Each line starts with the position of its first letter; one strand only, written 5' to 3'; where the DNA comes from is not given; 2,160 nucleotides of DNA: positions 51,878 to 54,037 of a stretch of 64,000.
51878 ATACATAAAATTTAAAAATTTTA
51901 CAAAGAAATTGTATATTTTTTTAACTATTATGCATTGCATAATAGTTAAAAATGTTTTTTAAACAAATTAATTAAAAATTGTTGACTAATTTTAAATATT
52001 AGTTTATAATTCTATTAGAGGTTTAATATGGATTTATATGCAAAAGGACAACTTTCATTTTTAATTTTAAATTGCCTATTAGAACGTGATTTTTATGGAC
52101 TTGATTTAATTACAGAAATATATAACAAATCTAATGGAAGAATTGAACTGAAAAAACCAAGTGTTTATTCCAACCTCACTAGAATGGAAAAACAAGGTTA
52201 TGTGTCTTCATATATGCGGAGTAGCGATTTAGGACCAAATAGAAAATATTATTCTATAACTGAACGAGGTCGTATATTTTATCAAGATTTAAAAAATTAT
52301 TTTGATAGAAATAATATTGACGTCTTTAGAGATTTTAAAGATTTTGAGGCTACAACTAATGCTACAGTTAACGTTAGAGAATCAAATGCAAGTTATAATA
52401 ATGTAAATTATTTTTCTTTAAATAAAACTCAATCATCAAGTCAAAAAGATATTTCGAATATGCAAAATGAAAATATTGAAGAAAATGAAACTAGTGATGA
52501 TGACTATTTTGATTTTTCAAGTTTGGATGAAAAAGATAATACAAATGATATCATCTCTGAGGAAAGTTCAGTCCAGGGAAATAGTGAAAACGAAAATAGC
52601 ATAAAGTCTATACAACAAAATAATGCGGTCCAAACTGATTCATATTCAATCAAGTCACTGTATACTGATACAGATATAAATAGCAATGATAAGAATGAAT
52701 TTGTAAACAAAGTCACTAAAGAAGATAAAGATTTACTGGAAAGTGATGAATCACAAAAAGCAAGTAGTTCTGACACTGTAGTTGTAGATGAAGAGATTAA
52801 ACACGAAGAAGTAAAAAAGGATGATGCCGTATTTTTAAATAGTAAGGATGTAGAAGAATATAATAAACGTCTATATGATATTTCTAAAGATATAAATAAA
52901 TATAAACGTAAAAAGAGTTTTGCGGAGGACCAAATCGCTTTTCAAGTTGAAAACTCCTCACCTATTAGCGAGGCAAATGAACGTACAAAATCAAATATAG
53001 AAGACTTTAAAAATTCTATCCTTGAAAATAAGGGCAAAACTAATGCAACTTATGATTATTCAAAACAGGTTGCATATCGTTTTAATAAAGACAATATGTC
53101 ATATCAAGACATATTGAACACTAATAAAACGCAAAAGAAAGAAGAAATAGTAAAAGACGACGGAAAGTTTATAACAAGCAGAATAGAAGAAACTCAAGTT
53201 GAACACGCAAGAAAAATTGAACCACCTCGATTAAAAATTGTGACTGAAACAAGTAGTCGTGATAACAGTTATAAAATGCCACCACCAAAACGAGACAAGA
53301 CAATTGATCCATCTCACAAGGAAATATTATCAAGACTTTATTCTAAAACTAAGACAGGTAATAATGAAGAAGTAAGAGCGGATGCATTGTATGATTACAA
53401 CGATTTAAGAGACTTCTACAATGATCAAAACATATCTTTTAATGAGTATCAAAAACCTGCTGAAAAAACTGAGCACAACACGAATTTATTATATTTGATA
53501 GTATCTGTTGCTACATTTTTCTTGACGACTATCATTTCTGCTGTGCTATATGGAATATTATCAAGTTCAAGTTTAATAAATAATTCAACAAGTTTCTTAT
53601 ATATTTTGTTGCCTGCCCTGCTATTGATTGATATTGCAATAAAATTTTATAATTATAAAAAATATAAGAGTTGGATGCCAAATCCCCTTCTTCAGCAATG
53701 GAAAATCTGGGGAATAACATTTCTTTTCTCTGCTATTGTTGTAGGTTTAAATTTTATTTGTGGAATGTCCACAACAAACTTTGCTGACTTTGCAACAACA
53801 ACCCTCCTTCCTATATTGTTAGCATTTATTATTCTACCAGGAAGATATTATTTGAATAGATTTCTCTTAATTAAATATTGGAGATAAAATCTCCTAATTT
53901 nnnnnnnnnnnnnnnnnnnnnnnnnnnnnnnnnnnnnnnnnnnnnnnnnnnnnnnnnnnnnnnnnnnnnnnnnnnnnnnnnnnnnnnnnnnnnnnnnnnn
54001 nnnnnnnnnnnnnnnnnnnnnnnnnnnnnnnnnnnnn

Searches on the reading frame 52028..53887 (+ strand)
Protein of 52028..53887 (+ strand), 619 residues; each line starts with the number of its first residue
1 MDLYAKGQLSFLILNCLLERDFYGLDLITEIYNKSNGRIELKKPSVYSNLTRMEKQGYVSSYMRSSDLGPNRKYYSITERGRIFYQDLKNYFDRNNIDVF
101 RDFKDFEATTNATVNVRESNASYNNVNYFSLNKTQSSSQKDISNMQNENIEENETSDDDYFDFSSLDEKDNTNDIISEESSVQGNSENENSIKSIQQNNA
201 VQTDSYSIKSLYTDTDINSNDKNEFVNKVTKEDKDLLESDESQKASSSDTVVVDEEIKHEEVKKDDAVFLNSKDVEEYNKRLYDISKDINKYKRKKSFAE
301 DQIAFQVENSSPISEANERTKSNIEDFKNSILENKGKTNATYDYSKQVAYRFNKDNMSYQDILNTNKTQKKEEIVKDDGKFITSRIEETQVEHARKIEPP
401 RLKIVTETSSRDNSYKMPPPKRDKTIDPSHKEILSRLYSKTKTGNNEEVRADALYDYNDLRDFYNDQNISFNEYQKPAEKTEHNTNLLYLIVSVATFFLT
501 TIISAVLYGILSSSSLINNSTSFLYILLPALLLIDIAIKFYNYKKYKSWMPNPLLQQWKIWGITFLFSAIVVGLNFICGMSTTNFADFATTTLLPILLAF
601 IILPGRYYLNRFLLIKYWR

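Call 10: search_protein_families(library=pfam, proteins=[window:52028-53887:+])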
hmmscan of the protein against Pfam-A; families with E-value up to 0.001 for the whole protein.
window:52028-53887:+ (619 aa): 1 family
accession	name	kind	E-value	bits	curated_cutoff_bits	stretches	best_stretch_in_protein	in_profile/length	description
PF03551.20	PadR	-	1e-17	64.3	27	1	13-85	1-73/75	Transcriptional regulator PadR-like family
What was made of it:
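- On PadR family (protein at 52028-53887): 64.3 bits against a cut-off of 27, E 1e-17 (call 10).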

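Call 28: search_protein_families(library=ncbifam, proteins=[window:52028-53887:+])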
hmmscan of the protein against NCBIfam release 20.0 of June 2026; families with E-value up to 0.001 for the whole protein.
window:52028-53887:+ (619 aa): 2 families
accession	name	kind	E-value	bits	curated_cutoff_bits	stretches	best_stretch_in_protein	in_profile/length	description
TIGR03433.1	padR_acidobact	paralog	2.6e-13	49.9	101.8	1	6-86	2-82/101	PadR family transcriptional regulator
TIGR02719.1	repress_PhaQ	equivalog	3.7e-07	30.5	139.35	1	11-94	27-108/138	poly-beta-hydroxybutyrate-responsive repressor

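Call 31: find_homologous_proteins(query=window:52028-53887:+, max_evalue=0.00001)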
Query window:52028-53887:+ (619 aa): 225 proteins with E <= 0.00001 among 8000 candidates; the best 120 are listed.
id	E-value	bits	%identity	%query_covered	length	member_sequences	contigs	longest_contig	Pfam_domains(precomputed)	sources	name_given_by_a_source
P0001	0.0e+0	1344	100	100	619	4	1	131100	PF03551.21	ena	-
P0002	4.6e-278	942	71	100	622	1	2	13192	PF03551.21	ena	-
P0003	3.0e-268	909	69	100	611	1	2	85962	PF03551.21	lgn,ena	-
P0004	4.7e-268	909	69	100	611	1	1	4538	PF03551.21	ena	-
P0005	8.1e-268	908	68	100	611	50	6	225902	PF03551.21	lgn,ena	-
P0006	8.7e-268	908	68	100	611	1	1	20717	PF03551.21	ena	-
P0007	9.6e-268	908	68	100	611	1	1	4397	PF03551.21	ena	-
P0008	1.5e-267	907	68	100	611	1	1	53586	PF03551.21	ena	-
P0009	2.4e-267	906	68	100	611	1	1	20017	PF03551.21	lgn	-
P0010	3.7e-266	903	69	100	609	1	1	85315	PF03551.21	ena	-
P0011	2.0e-265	900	70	100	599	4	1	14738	PF03551.21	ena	-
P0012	1.5e-247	841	63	100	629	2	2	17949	PF03551.21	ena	-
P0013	2.2e-247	841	63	100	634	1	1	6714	PF03551.21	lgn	-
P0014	3.2e-247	840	61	100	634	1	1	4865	PF03551.21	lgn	-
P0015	3.5e-247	840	61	100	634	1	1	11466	PF03551.21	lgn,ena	-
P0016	6.7e-247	839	61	100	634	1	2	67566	PF03551.21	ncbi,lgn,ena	-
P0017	6.0e-246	836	65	100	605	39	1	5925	PF03551.21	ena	-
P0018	2.3e-245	834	67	100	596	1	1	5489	PF03551.21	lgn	-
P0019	3.1e-242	824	62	100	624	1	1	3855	PF03551.21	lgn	-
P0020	1.1e-241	822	62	100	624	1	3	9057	PF03551.21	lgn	-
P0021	1.9e-241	821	64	100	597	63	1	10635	PF03551.21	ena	-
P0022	1.2e-240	818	62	100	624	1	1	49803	PF03551.21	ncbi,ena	-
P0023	4.0e-239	813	62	100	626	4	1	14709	PF03551.21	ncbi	-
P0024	1.2e-230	785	61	100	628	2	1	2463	PF03551.21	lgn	-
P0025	6.1e-223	760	61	100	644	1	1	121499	PF03551.21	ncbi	-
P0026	4.8e-219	747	59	100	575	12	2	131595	PF03551.21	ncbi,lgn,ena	-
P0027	2.8e-209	715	57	100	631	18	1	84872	PF03551.21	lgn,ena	-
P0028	1.9e-198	679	55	100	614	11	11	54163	PF03551.21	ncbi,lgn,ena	-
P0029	1.5e-191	656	54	100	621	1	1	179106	PF03551.21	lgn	-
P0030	2.3e-191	656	53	100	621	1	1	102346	PF03551.21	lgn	-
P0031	3.0e-191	655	53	100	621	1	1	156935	PF03551.21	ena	-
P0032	4.4e-191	655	53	100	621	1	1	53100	PF03551.21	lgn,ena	-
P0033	4.4e-191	655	53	100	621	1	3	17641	PF03551.21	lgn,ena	-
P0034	5.6e-191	654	53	100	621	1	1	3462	PF03551.21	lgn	-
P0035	6.1e-191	654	53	100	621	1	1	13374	PF03551.21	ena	-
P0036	6.6e-191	654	52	100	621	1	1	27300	PF03551.21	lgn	-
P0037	1.0e-190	653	53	100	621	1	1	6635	PF03551.21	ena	-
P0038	1.1e-190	653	53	100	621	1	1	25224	PF03551.21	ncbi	-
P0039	2.0e-190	653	53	100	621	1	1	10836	PF03551.21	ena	-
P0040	1.9e-189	649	53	100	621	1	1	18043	PF03551.21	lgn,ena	-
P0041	2.2e-189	649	53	100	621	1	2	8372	PF03551.21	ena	-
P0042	2.3e-189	649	52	100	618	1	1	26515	PF03551.21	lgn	-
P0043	3.4e-185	635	53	100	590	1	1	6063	PF03551.21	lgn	-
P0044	4.2e-185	635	54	100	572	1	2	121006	PF03551.21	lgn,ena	-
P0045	1.1e-184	634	55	100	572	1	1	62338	PF03551.21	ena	-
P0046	3.2e-184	632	54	100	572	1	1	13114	PF03551.21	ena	-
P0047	4.1e-184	632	54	100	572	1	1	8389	PF03551.21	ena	-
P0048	6.6e-184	631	54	100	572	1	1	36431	PF03551.21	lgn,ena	-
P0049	6.9e-184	631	54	100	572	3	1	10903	PF03551.21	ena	-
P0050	9.0e-184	631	54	100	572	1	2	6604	PF03551.21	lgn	-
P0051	9.8e-184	630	54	100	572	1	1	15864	PF03551.21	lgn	-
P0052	9.8e-184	630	54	100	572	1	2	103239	PF03551.21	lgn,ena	-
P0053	9.8e-184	630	54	100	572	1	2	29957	PF03551.21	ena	-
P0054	9.9e-184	630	53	100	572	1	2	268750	PF03551.21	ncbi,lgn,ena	-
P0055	1.7e-183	630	54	100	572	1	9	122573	PF03551.21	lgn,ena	-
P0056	2.7e-183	629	54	100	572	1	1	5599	PF03551.21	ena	-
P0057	4.4e-183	628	54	100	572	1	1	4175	PF03551.21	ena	-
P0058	4.7e-183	628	54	100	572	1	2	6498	PF03551.21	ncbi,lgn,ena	-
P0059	1.4e-182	627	54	100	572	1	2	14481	PF03551.21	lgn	-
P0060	2.0e-182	626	54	100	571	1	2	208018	PF03551.21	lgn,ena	-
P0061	2.2e-182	626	53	100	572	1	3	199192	PF03551.21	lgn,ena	-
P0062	3.0e-182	626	54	100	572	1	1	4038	PF03551.21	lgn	-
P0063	3.3e-182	625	55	100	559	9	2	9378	PF03551.21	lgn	-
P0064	3.9e-182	625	54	100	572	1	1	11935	PF03551.21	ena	-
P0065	1.0e-181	624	54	100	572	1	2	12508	PF03551.21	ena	-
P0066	2.3e-180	619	52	100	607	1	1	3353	PF03551.21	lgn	-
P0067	3.4e-179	615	52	100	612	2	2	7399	PF03551.21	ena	-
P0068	8.3e-179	614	52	100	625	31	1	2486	PF03551.21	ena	-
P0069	3.5e-175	602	49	100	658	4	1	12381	PF03551.21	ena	-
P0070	3.4e-174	599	49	100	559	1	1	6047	PF03551.21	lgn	-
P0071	2.2e-173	596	47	100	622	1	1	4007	PF03551.21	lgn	-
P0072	2.5e-173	596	51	100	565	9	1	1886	PF03551.21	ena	-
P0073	2.1e-172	593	49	100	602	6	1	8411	PF03551.21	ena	-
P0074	4.6e-171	589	48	100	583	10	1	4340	PF03551.21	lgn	-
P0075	5.0e-170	585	50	100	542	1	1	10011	PF03551.21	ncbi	-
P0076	7.4e-170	585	50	100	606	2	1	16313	PF03551.21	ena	-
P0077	9.4e-170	584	46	100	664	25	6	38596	PF03551.21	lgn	-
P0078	9.8e-170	584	52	100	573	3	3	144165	PF03551.21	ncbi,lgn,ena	-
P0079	2.4e-168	580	50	100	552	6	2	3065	PF03551.21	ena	-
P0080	3.0e-168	579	49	100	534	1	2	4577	PF03551.21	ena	-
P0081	5.9e-168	578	48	100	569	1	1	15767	PF03551.21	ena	-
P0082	7.9e-168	578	48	100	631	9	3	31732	PF03551.21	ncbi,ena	-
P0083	1.6e-167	577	49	100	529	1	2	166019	PF03551.21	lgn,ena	-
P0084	7.3e-167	575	50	100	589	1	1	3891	PF03551.21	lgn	-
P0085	1.4e-166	574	54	59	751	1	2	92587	PF03551.21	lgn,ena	-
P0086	1.6e-166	574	54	59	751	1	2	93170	PF03551.21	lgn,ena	-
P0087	1.7e-166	574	54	59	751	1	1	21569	PF03551.21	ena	-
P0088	2.2e-166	573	48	100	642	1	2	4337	PF03551.21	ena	-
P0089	2.5e-166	573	54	59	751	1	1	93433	PF03551.21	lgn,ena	-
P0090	2.7e-166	573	46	100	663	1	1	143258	PF03551.21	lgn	-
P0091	3.8e-166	572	48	100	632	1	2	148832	PF03551.21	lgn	-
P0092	4.2e-166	572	50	100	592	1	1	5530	PF03551.21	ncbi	-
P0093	5.8e-166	572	48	100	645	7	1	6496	PF03551.21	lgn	-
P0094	6.9e-166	572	49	100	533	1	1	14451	PF03551.21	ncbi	-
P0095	4.9e-165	569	50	100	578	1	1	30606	PF03551.21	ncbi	-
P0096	5.8e-165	568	49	100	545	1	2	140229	PF03551.21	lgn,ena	-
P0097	6.1e-165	568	53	58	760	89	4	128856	PF03551.21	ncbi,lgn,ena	-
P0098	7.3e-165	568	48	100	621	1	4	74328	PF03551.21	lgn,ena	-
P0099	9.2e-165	568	48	100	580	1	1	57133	PF03551.21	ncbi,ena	-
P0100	2.7e-164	566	48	100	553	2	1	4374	PF03551.21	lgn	-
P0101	1.5e-163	564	48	100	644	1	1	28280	PF03551.21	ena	-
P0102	5.0e-163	562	48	100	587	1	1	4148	PF03551.21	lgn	-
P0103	5.0e-163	562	48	100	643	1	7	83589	PF03551.21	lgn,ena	-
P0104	2.4e-162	560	48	100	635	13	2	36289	PF03551.21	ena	-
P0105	3.6e-162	559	49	100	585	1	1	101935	PF03551.21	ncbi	-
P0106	5.0e-162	559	45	100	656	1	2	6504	PF03551.21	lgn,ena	-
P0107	7.5e-162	558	48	100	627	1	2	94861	PF03551.21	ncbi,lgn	-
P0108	7.5e-162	558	44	74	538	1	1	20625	PF03551.21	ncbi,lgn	-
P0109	9.0e-162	558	48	100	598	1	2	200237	PF03551.21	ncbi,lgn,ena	-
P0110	1.0e-161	558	53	57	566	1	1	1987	PF03551.21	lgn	-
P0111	1.1e-161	558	48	100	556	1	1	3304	PF03551.21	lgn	-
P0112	4.6e-161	556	48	100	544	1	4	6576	PF03551.21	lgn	-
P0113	2.3e-160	553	54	57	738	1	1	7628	PF03551.21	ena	-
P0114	4.4e-160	552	45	100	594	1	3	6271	PF03551.21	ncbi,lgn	-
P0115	4.7e-160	552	47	100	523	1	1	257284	PF03551.21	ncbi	-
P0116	6.5e-160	552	45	100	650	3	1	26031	PF03551.21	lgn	-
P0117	1.4e-159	551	49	100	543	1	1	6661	PF03551.21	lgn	-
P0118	2.4e-159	550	46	100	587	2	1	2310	PF03551.21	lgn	-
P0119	3.1e-159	550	46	100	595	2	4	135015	PF03551.21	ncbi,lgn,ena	-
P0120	4.5e-159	549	44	100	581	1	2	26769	PF03551.21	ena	-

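Call 32: find_encoding_contigs(protein=P0054, flank=10000, max_places=2)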
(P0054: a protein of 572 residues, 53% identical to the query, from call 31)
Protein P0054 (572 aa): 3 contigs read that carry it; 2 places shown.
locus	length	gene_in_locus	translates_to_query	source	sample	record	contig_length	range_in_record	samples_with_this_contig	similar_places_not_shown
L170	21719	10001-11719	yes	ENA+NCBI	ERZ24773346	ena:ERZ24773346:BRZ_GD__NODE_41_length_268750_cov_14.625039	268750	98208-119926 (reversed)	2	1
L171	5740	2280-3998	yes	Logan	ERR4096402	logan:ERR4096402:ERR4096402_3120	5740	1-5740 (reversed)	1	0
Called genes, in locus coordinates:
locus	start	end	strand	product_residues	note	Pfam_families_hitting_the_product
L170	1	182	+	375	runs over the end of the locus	PF00266:Aminotran_5, PF00155:Aminotran_1_2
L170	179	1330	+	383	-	PF22025:ThiI_fer, PF02926:THUMP, PF02568:ThiI, PF06508:QueC (faint)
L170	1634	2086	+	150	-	PF01316:Arg_repressor, PF02863:Arg_repressor_C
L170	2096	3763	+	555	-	PF02463:SMC_N, PF13175:AAA_15 (faint), PF13476:AAA_23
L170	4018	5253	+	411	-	PF13180:PDZ_2, PF05580:Peptidase_S55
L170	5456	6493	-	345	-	PF02899:Phage_int_SAM_1 (weak), PF00589:Phage_integrase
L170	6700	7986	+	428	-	PF02403:Seryl_tRNA_N, PF00587:tRNA-synt_2b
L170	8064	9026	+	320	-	-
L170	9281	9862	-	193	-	PF01863:YgjP-like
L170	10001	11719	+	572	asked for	PF03551:PadR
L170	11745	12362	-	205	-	PF06695:Sm_multidrug_ex, PF09335:VTT_dom (weak)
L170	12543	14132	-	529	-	PF12072:RNase_Y_N, PF00013:KH_1, PF01966:HD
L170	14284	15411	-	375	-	PF01702:TGT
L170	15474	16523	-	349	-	PF02547:Queuosine_synth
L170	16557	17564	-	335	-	PF06068:TIP49 (weak), PF20720:nSTAND3 (faint), PF05496:RuvB_N, PF00004:AAA, PF07728:AAA_5, PF13173:AAA_14 (weak), PF17864:AAA_lid_4, PF05491:WHD_RuvB, +2 more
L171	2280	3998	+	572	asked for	PF03551:PadR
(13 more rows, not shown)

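Call 33: find_encoding_contigs(protein=P0115, flank=10000, max_places=2)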
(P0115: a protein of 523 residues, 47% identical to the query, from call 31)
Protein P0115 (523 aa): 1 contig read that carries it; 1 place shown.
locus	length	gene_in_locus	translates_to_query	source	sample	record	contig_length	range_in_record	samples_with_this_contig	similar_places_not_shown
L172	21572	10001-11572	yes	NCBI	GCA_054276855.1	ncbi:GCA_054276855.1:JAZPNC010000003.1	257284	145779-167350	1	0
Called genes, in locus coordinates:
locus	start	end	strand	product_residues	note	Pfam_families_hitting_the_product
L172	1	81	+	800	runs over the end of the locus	PF01588:tRNA_bind, PF03483:B3_4, PF03484:B5, PF17759:tRNA_synthFbeta, PF03147:FDX-ACB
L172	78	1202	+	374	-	PF00266:Aminotran_5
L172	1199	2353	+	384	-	PF22025:ThiI_fer, PF02926:THUMP, PF02568:ThiI, PF06508:QueC (weak)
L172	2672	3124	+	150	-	PF01316:Arg_repressor, PF02863:Arg_repressor_C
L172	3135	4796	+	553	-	PF02463:SMC_N, PF13175:AAA_15 (weak), PF13476:AAA_23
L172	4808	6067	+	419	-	PF05580:Peptidase_S55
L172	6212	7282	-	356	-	PF00589:Phage_integrase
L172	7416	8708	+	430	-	PF02403:Seryl_tRNA_N, PF00587:tRNA-synt_2b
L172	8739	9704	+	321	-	-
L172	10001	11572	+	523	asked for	PF03551:PadR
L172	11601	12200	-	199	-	PF06695:Sm_multidrug_ex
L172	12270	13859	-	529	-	PF12072:RNase_Y_N, PF00013:KH_1, PF01966:HD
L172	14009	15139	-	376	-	PF01702:TGT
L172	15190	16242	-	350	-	PF02547:Queuosine_synth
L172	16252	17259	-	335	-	PF13173:AAA_14 (faint), PF06068:TIP49 (faint), PF05496:RuvB_N, PF20720:nSTAND3 (faint), PF00004:AAA, PF07728:AAA_5, PF17864:AAA_lid_4, PF05491:WHD_RuvB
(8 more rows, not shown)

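Call 34: find_encoding_contigs(protein=P0097, flank=10000, max_places=2)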
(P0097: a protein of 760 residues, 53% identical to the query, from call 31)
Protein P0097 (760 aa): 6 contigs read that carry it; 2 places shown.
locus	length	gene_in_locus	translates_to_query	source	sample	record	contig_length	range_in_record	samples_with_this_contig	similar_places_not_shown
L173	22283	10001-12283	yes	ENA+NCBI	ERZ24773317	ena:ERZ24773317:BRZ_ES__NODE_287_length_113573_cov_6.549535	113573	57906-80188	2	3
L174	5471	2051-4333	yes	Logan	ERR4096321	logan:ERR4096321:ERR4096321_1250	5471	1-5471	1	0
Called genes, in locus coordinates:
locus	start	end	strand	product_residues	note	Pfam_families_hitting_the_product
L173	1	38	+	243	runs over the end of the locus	PF20772:TACO1_YebC_N, PF01709:Transcrip_reg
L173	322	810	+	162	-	PF02075:RuvC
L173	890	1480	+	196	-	PF01330:RuvA_N, PF00633:HHH (faint), PF14520:HHH_5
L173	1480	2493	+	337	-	PF06068:TIP49 (weak), PF20720:nSTAND3 (faint), PF05496:RuvB_N, PF00004:AAA, PF07728:AAA_5, PF13173:AAA_14 (weak), PF17864:AAA_lid_4, PF05491:WHD_RuvB, +2 more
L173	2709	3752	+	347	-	PF02547:Queuosine_synth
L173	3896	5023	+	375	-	PF01702:TGT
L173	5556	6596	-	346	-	PF02899:Phage_int_SAM_1 (faint), PF00589:Phage_integrase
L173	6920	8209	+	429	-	PF02403:Seryl_tRNA_N, PF00587:tRNA-synt_2b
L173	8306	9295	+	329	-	-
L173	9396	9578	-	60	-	-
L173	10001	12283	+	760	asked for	PF03551:PadR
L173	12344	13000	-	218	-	PF06695:Sm_multidrug_ex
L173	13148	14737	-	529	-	PF12072:RNase_Y_N, PF00013:KH_1, PF01966:HD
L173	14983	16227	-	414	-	PF05580:Peptidase_S55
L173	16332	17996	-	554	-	PF02463:SMC_N, PF13476:AAA_23 (faint)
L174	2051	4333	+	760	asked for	PF03551:PadR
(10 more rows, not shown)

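Call 66: find_encoding_contigs(protein=P0105, flank=10000, max_places=1)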
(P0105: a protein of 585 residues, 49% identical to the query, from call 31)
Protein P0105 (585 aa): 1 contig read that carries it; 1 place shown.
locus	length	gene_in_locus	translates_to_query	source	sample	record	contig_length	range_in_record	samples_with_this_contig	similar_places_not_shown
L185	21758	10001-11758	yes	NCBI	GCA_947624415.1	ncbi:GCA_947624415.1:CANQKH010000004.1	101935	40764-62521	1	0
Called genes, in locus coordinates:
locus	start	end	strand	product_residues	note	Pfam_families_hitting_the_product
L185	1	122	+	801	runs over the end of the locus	PF01588:tRNA_bind, PF03483:B3_4, PF03484:B5, PF17759:tRNA_synthFbeta, PF03147:FDX-ACB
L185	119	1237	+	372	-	PF00266:Aminotran_5, PF00155:Aminotran_1_2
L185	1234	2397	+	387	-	PF22025:ThiI_fer, PF02926:THUMP, PF02568:ThiI, PF06508:QueC (faint)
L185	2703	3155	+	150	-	PF01316:Arg_repressor, PF02863:Arg_repressor_C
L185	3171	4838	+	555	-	PF02463:SMC_N, PF13476:AAA_23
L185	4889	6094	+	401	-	PF13180:PDZ_2 (faint), PF17820:PDZ_6 (weak), PF05580:Peptidase_S55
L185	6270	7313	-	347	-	PF02899:Phage_int_SAM_1 (faint), PF00589:Phage_integrase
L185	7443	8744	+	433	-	PF02403:Seryl_tRNA_N, PF00587:tRNA-synt_2b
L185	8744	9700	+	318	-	-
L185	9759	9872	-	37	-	-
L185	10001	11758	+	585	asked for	PF03551:PadR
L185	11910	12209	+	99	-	-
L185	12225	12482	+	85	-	-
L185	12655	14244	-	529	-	PF12072:RNase_Y_N, PF00013:KH_1, PF01966:HD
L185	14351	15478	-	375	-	PF01702:TGT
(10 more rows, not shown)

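Call 67: find_encoding_contigs(protein=P0109, flank=10000, max_places=1)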
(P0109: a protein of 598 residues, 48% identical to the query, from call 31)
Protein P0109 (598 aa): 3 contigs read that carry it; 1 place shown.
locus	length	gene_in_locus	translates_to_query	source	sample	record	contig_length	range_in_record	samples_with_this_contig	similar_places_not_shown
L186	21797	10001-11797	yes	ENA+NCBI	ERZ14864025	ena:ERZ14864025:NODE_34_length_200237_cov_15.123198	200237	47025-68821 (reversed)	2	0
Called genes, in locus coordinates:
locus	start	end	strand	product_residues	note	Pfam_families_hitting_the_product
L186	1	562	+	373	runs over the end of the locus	PF00266:Aminotran_5, PF00155:Aminotran_1_2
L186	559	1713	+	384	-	PF22025:ThiI_fer, PF02926:THUMP, PF02568:ThiI, PF06508:QueC (faint)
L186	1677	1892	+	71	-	-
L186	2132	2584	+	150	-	PF01316:Arg_repressor, PF02863:Arg_repressor_C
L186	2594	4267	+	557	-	PF02463:SMC_N, PF13476:AAA_23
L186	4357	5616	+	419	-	PF13180:PDZ_2, PF05580:Peptidase_S55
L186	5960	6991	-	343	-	PF00589:Phage_integrase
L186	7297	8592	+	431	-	PF02403:Seryl_tRNA_N, PF00587:tRNA-synt_2b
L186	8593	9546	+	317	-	-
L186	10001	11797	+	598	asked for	PF03551:PadR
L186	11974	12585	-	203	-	PF06695:Sm_multidrug_ex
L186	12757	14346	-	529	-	PF12072:RNase_Y_N, PF00013:KH_1, PF01966:HD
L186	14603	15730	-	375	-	PF01702:TGT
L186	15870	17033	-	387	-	PF02547:Queuosine_synth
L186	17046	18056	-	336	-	PF06068:TIP49 (weak), PF00308:Bac_DnaA (faint), PF05496:RuvB_N, PF00004:AAA, PF07728:AAA_5, PF13173:AAA_14 (weak), PF17864:AAA_lid_4, PF05491:WHD_RuvB, +3 more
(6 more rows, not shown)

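Call 94: find_encoding_contigs(protein=P0029, flank=10000, max_places=1)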
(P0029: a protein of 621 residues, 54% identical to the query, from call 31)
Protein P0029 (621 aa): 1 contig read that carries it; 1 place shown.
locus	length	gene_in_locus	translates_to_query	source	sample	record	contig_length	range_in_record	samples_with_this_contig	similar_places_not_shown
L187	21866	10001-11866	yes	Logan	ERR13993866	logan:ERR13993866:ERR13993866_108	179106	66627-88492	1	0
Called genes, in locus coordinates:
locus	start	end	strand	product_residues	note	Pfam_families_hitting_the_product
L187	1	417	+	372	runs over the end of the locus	PF00266:Aminotran_5, PF00155:Aminotran_1_2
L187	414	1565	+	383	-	PF22025:ThiI_fer, PF02926:THUMP, PF02568:ThiI, PF06508:QueC (weak)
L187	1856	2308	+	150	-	PF01316:Arg_repressor, PF02863:Arg_repressor_C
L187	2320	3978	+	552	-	PF02463:SMC_N, PF13476:AAA_23, PF13304:AAA_21 (faint)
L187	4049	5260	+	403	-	PF13180:PDZ_2 (weak), PF17820:PDZ_6 (faint), PF05580:Peptidase_S55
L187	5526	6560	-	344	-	PF00589:Phage_integrase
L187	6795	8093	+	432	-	PF02403:Seryl_tRNA_N, PF00587:tRNA-synt_2b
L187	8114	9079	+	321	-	-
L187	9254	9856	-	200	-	PF01863:YgjP-like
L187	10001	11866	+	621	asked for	PF03551:PadR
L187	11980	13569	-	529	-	PF12072:RNase_Y_N, PF00013:KH_1, PF01966:HD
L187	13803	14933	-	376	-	PF01702:TGT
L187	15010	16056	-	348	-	PF02547:Queuosine_synth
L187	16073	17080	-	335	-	PF06068:TIP49 (faint), PF05496:RuvB_N, PF20720:nSTAND3 (faint), PF00004:AAA, PF07728:AAA_5, PF13173:AAA_14 (weak), PF17864:AAA_lid_4, PF05491:WHD_RuvB, +1 more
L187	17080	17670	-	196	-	PF01330:RuvA_N, PF00633:HHH (faint), PF14520:HHH_5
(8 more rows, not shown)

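Call 95: find_encoding_contigs(protein=P0083, flank=10000, max_places=1)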
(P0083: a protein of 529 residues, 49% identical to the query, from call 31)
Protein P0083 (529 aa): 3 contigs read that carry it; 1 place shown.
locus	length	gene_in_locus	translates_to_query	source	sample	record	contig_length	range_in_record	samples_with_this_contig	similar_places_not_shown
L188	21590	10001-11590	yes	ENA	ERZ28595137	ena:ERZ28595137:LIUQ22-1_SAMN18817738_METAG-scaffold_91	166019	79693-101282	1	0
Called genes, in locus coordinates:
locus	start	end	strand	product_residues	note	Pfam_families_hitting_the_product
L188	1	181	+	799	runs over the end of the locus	PF01588:tRNA_bind, PF03483:B3_4, PF03484:B5, PF17759:tRNA_synthFbeta, PF03147:FDX-ACB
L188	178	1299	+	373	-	PF00266:Aminotran_5, PF00155:Aminotran_1_2 (weak)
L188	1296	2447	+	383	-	PF22025:ThiI_fer, PF02926:THUMP, PF06508:QueC (faint), PF02568:ThiI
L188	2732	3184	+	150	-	PF01316:Arg_repressor, PF02863:Arg_repressor_C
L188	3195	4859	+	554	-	PF02463:SMC_N, PF13175:AAA_15 (faint), PF13476:AAA_23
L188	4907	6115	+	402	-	PF13180:PDZ_2 (weak), PF14685:PDZ_Tricorn (weak), PF05580:Peptidase_S55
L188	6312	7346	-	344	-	PF00589:Phage_integrase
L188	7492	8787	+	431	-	PF02403:Seryl_tRNA_N, PF00587:tRNA-synt_2b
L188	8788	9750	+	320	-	-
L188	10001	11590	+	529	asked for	PF03551:PadR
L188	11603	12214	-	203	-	PF06695:Sm_multidrug_ex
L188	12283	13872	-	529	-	PF12072:RNase_Y_N, PF00013:KH_1, PF01966:HD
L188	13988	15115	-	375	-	PF01702:TGT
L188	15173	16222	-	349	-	PF02547:Queuosine_synth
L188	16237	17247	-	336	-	PF06068:TIP49 (weak), PF05496:RuvB_N, PF20720:nSTAND3 (faint), PF00004:AAA, PF07728:AAA_5, PF13173:AAA_14 (weak), PF17864:AAA_lid_4, PF05491:WHD_RuvB, +1 more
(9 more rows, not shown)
